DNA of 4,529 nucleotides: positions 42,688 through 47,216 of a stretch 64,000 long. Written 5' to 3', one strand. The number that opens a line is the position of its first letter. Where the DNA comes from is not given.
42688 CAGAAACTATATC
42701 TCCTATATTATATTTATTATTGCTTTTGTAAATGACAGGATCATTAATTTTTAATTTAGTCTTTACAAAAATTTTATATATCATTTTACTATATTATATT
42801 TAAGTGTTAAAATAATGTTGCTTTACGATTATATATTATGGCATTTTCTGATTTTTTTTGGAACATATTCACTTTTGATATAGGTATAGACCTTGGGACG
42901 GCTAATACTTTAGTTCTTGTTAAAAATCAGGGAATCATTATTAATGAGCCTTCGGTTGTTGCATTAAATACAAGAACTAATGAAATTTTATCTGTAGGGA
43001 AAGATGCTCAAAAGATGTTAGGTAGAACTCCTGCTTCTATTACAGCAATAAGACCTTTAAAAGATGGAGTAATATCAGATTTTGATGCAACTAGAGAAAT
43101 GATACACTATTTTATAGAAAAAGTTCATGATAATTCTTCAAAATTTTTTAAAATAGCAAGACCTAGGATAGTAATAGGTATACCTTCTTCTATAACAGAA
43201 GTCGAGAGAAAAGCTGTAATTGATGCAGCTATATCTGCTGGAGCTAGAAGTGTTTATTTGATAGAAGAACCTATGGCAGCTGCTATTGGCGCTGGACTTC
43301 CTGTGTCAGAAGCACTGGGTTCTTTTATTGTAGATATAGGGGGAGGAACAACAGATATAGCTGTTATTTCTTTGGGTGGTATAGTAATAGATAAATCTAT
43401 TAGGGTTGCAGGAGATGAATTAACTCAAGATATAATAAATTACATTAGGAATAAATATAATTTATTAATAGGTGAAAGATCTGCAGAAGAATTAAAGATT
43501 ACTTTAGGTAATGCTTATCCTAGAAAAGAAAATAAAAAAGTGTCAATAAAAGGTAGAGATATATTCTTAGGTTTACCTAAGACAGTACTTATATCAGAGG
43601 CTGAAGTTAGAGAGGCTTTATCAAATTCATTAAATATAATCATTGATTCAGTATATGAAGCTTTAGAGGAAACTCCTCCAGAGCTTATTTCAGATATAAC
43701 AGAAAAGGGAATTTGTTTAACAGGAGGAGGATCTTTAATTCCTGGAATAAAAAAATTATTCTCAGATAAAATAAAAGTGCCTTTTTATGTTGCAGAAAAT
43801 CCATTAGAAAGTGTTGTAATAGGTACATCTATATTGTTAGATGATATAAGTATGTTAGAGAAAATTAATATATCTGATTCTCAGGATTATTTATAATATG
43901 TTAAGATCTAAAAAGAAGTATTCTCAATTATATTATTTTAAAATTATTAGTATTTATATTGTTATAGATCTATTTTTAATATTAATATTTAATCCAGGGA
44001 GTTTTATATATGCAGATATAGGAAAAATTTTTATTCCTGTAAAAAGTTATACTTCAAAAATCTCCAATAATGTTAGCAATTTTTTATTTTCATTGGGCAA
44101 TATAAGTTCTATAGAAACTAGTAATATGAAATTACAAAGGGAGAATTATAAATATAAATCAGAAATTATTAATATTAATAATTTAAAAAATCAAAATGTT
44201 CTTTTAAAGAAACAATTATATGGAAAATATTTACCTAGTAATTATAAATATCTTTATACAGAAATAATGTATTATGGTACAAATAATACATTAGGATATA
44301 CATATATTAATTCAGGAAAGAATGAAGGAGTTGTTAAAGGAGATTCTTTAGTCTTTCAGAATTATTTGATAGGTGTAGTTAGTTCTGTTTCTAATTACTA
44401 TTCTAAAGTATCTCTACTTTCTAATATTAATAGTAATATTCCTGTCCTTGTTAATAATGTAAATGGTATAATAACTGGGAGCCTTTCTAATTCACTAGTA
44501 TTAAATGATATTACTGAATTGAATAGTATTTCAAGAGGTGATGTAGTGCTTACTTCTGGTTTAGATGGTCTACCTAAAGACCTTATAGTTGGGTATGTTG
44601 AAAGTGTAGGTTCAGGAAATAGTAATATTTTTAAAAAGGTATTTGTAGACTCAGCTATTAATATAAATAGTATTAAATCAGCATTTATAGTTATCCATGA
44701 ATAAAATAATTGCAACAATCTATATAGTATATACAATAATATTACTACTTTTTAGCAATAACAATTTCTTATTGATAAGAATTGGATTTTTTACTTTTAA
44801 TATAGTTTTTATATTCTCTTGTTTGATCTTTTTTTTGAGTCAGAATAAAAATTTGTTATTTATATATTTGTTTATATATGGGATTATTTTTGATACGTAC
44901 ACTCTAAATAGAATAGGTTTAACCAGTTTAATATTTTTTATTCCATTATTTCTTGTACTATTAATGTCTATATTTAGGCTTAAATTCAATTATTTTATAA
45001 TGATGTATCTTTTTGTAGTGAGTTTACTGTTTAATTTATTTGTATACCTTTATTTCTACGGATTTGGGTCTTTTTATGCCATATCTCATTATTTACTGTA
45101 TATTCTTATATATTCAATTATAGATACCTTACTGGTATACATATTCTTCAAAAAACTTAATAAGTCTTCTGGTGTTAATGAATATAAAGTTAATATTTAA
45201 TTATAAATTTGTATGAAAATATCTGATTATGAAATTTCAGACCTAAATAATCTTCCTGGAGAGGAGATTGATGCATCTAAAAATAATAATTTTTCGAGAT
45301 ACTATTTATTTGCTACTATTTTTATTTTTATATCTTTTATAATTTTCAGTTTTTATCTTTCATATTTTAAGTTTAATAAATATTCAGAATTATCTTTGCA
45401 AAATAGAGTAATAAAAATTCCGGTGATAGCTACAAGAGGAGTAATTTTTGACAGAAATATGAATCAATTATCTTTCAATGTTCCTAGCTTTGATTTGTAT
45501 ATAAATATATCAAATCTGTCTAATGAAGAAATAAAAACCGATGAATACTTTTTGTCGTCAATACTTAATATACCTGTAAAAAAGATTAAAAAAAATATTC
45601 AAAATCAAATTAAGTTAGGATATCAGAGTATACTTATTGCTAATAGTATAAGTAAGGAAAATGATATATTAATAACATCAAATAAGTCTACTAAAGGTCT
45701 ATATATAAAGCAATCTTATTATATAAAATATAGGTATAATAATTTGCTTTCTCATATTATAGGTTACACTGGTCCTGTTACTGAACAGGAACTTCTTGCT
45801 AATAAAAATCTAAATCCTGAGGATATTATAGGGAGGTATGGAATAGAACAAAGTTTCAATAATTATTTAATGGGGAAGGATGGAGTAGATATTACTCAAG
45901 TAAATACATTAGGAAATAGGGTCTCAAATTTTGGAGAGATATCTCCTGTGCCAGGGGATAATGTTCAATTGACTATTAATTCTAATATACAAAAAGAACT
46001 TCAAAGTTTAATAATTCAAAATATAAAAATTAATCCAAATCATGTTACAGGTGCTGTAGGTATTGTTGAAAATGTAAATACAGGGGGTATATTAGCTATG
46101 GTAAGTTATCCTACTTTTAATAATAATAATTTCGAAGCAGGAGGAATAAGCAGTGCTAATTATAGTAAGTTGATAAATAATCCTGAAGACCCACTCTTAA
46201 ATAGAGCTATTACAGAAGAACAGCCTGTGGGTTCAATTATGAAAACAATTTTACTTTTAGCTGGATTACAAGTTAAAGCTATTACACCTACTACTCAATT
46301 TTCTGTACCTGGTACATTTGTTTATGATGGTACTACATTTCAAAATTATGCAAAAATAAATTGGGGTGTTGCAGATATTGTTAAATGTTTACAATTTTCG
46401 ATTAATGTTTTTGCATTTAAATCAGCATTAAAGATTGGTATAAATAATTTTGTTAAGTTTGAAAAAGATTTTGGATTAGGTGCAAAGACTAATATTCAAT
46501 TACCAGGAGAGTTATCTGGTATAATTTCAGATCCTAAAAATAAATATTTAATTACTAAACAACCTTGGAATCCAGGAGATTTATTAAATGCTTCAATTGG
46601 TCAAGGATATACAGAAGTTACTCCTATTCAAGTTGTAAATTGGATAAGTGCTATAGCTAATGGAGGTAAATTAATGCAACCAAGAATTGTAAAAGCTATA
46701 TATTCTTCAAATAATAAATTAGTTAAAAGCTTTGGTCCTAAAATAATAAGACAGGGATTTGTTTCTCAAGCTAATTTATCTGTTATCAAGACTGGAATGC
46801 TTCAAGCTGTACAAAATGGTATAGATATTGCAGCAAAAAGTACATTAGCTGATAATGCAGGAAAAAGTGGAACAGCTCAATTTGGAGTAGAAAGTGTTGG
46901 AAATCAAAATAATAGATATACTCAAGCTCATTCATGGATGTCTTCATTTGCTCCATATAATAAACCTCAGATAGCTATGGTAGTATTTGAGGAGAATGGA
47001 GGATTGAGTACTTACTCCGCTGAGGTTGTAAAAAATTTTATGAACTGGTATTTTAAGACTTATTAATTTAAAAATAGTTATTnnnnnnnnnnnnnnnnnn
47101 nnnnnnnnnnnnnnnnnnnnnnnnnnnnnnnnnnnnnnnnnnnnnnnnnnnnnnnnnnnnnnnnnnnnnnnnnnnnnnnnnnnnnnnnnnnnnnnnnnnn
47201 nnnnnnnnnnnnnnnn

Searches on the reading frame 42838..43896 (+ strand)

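Call 55: search_protein_families(library=pfam, proteins=[window:42838-43896:+], max_evalue=0.001)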
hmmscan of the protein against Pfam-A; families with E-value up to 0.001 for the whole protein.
window:42838-43896:+ (352 aa): 7 families
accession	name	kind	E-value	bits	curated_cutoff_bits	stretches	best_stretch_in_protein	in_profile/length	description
PF06723.19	MreB_Mbl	-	2.6e-140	467.4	27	1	14-341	3-326/327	MreB/Mbl protein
PF00012.26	HSP70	-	3.2e-15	55.8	20.6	1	87-332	112-370/599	Hsp70 protein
PF14450.12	FtsA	-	7e-14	52.7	31.8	1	164-321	2-112/127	Cell division protein FtsA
PF00022.25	Actin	-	1.9e-11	43.6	27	1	38-206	31-190/410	Actin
PF11104.14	PilM_2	-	6.3e-05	22.5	27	0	163-213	183-229/340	Type IV pilus assembly protein PilM;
PF25216.1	Volactin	-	0.00016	21.7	35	0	44-325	52-312/321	Volactin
PF06277.17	EutA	-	0.00052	19.4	27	0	164-216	147-203/475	Ethanolamine utilisation protein EutA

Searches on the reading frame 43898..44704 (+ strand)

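Call 56: search_protein_families(library=pfam, proteins=[window:43898-44704:+], max_evalue=0.001)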
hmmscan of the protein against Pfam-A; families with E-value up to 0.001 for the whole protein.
window:43898-44704:+ (268 aa): 1 family
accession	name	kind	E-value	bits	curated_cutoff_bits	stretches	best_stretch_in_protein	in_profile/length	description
PF04085.20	MreC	-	1.7e-27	96.5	28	1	126-265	4-146/147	Rod shape-determining protein MreC, barrel core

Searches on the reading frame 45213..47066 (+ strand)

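Call 56: search_protein_families(library=pfam, proteins=[window:45213-47066:+], max_evalue=0.001)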
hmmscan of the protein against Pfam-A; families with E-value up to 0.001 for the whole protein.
window:45213-47066:+ (617 aa): 2 families
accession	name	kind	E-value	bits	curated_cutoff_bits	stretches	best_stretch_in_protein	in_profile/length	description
PF00905.27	Transpeptidase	-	3e-53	181.4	22.1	1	284-610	4-298/299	Penicillin binding protein transpeptidase domain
PF03717.20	PBP_dimer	-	8.9e-30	104.9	24.4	1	73-239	4-178/180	Penicillin-binding Protein dimerisation domain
